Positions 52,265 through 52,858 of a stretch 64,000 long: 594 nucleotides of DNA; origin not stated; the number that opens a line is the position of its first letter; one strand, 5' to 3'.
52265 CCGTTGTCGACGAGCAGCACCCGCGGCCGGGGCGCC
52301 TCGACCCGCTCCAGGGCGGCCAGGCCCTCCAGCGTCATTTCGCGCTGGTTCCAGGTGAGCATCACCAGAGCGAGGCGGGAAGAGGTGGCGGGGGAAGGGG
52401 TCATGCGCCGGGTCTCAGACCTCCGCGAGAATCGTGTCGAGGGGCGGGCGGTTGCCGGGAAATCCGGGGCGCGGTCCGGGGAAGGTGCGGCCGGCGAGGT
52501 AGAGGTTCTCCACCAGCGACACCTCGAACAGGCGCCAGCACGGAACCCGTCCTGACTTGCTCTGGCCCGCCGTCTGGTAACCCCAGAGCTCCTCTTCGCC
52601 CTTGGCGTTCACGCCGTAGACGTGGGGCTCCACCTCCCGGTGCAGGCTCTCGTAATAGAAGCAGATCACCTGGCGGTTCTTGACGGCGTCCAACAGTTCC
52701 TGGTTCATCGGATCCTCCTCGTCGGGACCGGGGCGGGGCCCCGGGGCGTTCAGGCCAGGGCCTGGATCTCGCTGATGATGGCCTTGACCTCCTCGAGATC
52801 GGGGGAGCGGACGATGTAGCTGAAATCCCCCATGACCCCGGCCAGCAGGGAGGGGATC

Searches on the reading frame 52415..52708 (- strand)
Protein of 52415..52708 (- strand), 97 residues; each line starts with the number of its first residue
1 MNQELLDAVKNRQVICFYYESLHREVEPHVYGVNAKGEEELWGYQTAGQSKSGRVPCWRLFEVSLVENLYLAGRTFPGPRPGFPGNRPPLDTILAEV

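Call 5: search_protein_families(library=pfam, proteins=[window:52415-52708:-], max_evalue=0.1)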
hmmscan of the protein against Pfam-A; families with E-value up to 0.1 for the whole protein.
window:52415-52708:- (97 aa): 0 families

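Call 7: search_protein_families(library=ncbifam, proteins=[window:52415-52708:-], max_evalue=0.01)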
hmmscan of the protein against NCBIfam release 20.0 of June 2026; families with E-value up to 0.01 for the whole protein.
window:52415-52708:- (97 aa): 0 families

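Call 38: search_solved_structures(query=window:52415-52708:-, max_evalue=10)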
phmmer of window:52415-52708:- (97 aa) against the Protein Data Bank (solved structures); distinct sequences matched with E-value up to 10: 2.
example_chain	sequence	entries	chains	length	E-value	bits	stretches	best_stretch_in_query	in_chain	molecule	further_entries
7ckv_A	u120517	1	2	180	1.1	12.6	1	25-69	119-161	RcaE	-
8k9o_A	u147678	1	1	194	1.3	12.4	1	25-69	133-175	histidine kinase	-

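Call 44: find_homologous_proteins(query=window:52415-52708:-, max_evalue=0.001)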
Query window:52415-52708:- (97 aa): 5 proteins with E <= 0.001 among 8 candidates.
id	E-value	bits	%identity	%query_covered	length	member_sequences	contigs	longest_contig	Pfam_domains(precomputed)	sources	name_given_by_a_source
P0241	7.9e-56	204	92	100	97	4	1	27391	-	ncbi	-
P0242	5.7e-43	163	71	100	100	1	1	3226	-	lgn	-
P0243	1.3e-41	159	71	100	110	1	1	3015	-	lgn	-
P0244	1.7e-39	152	68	100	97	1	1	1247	-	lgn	-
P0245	8.8e-38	146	66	100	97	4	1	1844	-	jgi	-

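Call 52: search_protein_representatives(alignment_id=A3)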
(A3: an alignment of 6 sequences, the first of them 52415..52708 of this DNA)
Query: 6 sequences, 97 profile positions. Proteins with E-value up to 0.001 (for the whole library): 1831; up to 1e-10: 334; up to 1e-30: 1. The best 150 are listed.
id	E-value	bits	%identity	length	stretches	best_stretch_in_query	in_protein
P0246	1.5e-36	140.4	-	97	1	1-97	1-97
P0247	1.1e-20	89.6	-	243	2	2-96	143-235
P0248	4.1e-19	84.5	-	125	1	2-96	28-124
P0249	5.0e-19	84.2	-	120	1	1-97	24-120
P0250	6.2e-19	83.9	-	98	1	1-97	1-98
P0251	7.2e-19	83.7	-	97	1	1-97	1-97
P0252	1.4e-18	82.8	-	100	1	4-97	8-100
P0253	1.5e-18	82.7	-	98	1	1-96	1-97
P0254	1.7e-18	82.5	-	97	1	1-97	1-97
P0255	1.8e-18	82.4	-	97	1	1-96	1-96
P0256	3.9e-18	81.4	-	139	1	4-96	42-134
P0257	5.3e-18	80.9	-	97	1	1-96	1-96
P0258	1.0e-17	80.0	-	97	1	1-96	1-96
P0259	2.5e-17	78.8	-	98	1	2-97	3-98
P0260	2.6e-17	78.7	-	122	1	4-97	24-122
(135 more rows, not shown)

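Call 54: search_protein_families(library=pfam, alignment_id=A4, max_evalue=0.01)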
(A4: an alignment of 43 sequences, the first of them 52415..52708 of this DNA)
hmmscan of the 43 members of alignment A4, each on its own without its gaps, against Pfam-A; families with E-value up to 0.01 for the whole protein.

A. member 1, window:52415-52708:- (97 aa): 0 families

B. families by the number of members that match (of 43 scanned): 5 families
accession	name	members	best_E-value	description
PF13280.12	WYL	5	0.0025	WYL domain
PF01850.27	PIN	1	1.3e-12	PIN domain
PF19502.5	DUF6036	1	0.00014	Nucleotidyltransferase of unknown function (DUF6036)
PF08843.17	AbiEii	1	0.0016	Nucleotidyl transferase AbiEii toxin, Type IV TA system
PF13470.12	PIN_3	1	0.0025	PIN domain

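Call 55: search_solved_structures(query=A4, max_evalue=1)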
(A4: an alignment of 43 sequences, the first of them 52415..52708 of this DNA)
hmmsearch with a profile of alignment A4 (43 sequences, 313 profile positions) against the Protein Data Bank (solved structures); distinct sequences matched with E-value up to 1: 0.

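Call 56: predict_structure(alignment_id=A3)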
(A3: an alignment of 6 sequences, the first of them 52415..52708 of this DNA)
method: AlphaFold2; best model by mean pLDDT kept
length: 97 residues; sequences in the alignment: 6
mean_pLDDT: 59.0   pTM: 0.47
mean pLDDT of the five models: 59.0, 54.1, 44.3, 37.4, 35.0
residues with pLDDT >= 90: 0; 70-90: 2; 50-70: 77; < 50: 18
segments of 3 or more residues with pLDDT < 50: 48-50, 53-55, 91-97
pLDDT, mean of each block of 10 residues (from residue 1): 58 65 66 64 59 56 66 56 52 44
secondary structure, 60 per line:
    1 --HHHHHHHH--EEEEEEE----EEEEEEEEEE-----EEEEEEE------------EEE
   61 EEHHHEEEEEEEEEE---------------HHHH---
elements in order: H3-10 E13-19 E24-33 E39-45 E58-62 E66-75 H91-94

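Call 73: search_protein_families(library=padloc, proteins=[window:52415-52708:-], max_evalue=0.01)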
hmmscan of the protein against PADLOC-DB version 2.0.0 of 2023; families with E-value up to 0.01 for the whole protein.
window:52415-52708:- (97 aa): 0 families

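Call 77: fold_search(model_id=the predicted structure, library=pdb)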
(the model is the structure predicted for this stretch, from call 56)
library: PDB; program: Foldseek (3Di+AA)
matches with E <= 10: 784; with E <= 0.001: 0
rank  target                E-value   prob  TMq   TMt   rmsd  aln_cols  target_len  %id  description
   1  8tp8_D                2.7e-02  0.99  0.50  0.18   7.0       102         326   20  Structure of the C. crescentus WYL-activator, DriD, bound to ssDNA and cognate DNA (released 2023-11-29)
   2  9cu3_B                2.9e-02  0.99  0.50  0.28   5.3        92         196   21  Allosteric mechanism of DriD transcription activator (released 2025-04-23)
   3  7tzv_M                5.0e-02  1.00  0.53  0.30   4.1        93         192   20  Structure of DriD C-domain bound to 9mer ssDNA (released 2022-06-01)
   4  6qw6_42               5.0e-02  0.95  0.36  0.38   7.3        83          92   14  Structure of the human U5.U4/U6 tri-snRNP at 2.9A resolution. (released 2019-04-17)
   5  7tzv_A                5.3e-02  0.99  0.50  0.28   5.1        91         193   21  Structure of DriD C-domain bound to 9mer ssDNA (released 2022-06-01)
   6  8tp8_A                5.9e-02  0.99  0.50  0.18   4.8        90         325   22  Structure of the C. crescentus WYL-activator, DriD, bound to ssDNA and cognate DNA (released 2023-11-29)
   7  8ro0_e                6.9e-02  0.98  0.46  0.53   5.2        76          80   14  Structure of the C. elegans Intron Lariat Spliceosome primed for disassembly (ILS') (released 2024-08-07)
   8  8xi2_b                6.9e-02  0.82  0.38  0.38  18.5        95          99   12  Cryo-EM structure of the Chlamydomonas C* complex (released 2024-10-09)
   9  7qfz_G                7.3e-02  0.99  0.47  0.19   4.3        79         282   18  BrxR, a WYL-domain containing transcriptional regulator (released 2022-05-18)
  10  9hm0_MM               7.7e-02  0.95  0.42  0.29   4.9        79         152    9  Translational activator Aep3 in complex with mRNA and the yeast mitochondrial ribosome (released 2025-12-17)
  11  7qfz_D                8.2e-02  0.99  0.48  0.19   4.3        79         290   18  BrxR, a WYL-domain containing transcriptional regulator (released 2022-05-18)
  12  9dtr_j                8.2e-02  0.95  0.38  0.40   6.4        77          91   12  Structure of the yeast post-catalytic P complex spliceosome at 2.3 Angstrom resolution (released 2024-12-25)
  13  9esh_G                8.2e-02  0.93  0.38  0.37   6.4        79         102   13  Structure of a B-state intermediate committed to discard (Bd-I state) (released 2024-12-25)
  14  8ro0_b                8.7e-02  0.75  0.39  0.38  17.5        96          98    9  Structure of the C. elegans Intron Lariat Spliceosome primed for disassembly (ILS') (released 2024-08-07)
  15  9esh_E                8.7e-02  0.69  0.37  0.37  24.2        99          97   14  Structure of a B-state intermediate committed to discard (Bd-I state) (released 2024-12-25)
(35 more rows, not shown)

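Call 80: predict_structure(alignment_id=A4)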
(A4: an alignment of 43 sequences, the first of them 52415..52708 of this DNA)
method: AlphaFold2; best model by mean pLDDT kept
length: 97 residues; sequences in the alignment: 43
mean_pLDDT: 95.4   pTM: 0.86
mean pLDDT of the five models: 95.4, 95.4, 94.5, 94.4, 94.1
residues with pLDDT >= 90: 86; 70-90: 11; 50-70: 0; < 50: 0
segments of 3 or more residues with pLDDT < 50: none
pLDDT, mean of each block of 10 residues (from residue 1): 94 98 98 97 96 90 98 96 90 97
secondary structure, 60 per line:
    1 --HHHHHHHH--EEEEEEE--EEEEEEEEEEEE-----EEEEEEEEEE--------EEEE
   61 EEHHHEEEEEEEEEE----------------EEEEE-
elements in order: H3-10 E13-19 E22-33 E39-48 E57-62 E66-75 E92-96

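Call 83: fold_search(model_id=the predicted structure, library=pdb)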
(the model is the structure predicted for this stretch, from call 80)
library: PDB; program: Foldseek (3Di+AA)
matches with E <= 10: 532; with E <= 0.001: 0
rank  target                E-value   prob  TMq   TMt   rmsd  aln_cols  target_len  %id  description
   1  6sj9_B                4.8e-03  1.00  0.62  0.10   3.1        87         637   22  Proteasome accessory factor B/C (PafBC) of Arthrobacter aurescens (released 2019-10-16)
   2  7tzv_A                7.4e-03  1.00  0.59  0.31   3.7        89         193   21  Structure of DriD C-domain bound to 9mer ssDNA (released 2022-06-01)
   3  7tzv_M                1.1e-02  1.00  0.60  0.33   2.8        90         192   20  Structure of DriD C-domain bound to 9mer ssDNA (released 2022-06-01)
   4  9cu3_B                1.5e-02  1.00  0.58  0.31   3.8        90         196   21  Allosteric mechanism of DriD transcription activator (released 2025-04-23)
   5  8tp8_B                1.8e-02  1.00  0.60  0.20   2.8        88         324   20  Structure of the C. crescentus WYL-activator, DriD, bound to ssDNA and cognate DNA (released 2023-11-29)
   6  8tp8_D                1.9e-02  1.00  0.60  0.19   3.4        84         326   20  Structure of the C. crescentus WYL-activator, DriD, bound to ssDNA and cognate DNA (released 2023-11-29)
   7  6sj9_A                2.1e-02  1.00  0.63  0.10   2.8        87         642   23  Proteasome accessory factor B/C (PafBC) of Arthrobacter aurescens (released 2019-10-16)
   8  8tp8_A                3.1e-02  1.00  0.62  0.20   2.5        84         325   19  Structure of the C. crescentus WYL-activator, DriD, bound to ssDNA and cognate DNA (released 2023-11-29)
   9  9cu3_A                3.2e-02  1.00  0.58  0.30   3.7        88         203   22  Allosteric mechanism of DriD transcription activator (released 2025-04-23)
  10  9pfv_Q                3.8e-02  1.00  0.59  0.19   3.7        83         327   20  The cryo-EM structure of C. crescentus DriD-ssDNA-RNAP-Sigma73-CCNA_03891/CCNA_01149 promoter transcription activation (released 2026-02-25)
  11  8tpk_A                3.8e-02  1.00  0.58  0.19   3.9        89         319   20  P6522 crystal form of C. crescentus DriD-ssDNA-DNA complex (released 2023-11-29)
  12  9pfq_Q                4.5e-02  1.00  0.59  0.20   3.0        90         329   20  The cryo-EM structure of C. crescentus DriD-ssDNA-RNAP-Sigma73-bapE promoter transcription activation complex (released 2026-02-25)
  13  3jcr_Q                1.3e-01  0.77  0.39  0.42   8.6        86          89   12  3D structure determination of the human*U4/U6.U5* tri-snRNP complex (released 2016-03-09)
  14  3jb9_D                2.4e-01  0.85  0.45  0.46  10.3        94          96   14  Cryo-EM structure of the yeast spliceosome at 3.6 angstrom resolution (released 2015-09-23)
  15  6v4x_G                2.6e-01  0.84  0.40  0.48   5.2        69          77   10  Cryo-EM structure of an active human histone pre-mRNA 3'-end processing machinery at 3.2 Angstrom resolution (released 2020-02-19)
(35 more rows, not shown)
